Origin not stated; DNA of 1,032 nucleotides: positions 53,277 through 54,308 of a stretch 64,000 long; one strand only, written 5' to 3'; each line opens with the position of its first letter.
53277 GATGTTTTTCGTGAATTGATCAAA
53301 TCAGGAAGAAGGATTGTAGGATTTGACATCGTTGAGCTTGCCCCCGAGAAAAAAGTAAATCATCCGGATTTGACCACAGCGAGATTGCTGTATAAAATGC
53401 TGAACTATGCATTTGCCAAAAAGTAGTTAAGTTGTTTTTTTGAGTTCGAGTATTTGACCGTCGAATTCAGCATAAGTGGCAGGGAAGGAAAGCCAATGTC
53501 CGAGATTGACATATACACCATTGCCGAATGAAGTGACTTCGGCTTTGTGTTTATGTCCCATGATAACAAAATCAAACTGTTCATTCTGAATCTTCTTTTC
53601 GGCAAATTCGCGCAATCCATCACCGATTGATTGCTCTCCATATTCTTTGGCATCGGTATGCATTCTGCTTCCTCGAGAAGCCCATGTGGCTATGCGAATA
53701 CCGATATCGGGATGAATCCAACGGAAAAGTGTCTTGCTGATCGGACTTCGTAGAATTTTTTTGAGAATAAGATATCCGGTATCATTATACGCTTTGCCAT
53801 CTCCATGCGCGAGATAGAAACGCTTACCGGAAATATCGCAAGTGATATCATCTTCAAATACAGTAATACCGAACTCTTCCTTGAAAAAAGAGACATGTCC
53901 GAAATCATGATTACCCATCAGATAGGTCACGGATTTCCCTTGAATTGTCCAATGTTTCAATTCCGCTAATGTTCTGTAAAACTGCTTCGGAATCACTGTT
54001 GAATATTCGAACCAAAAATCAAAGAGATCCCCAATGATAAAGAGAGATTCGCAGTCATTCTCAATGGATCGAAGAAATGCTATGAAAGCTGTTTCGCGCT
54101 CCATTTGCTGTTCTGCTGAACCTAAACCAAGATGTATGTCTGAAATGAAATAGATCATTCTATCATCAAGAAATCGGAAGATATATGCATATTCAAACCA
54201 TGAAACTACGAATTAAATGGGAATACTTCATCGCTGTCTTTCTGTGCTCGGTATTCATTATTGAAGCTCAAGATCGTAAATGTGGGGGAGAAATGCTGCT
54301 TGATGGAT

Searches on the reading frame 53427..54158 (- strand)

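Call 61: search_protein_families(library=pfam, proteins=[window:53427-54158:-], max_evalue=0.000001)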
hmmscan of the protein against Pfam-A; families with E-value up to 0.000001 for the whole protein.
window:53427-54158:- (243 aa): 2 families
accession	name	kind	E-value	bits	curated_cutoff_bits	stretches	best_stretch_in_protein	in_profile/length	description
PF00149.33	Metallophos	-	4.9e-11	43.9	21.5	1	2-205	3-190/191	Calcineurin-like phosphoesterase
PF12850.12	Metallophos_2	-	1.2e-09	38.7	27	0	2-123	3-91/154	Calcineurin-like phosphoesterase superfamily domain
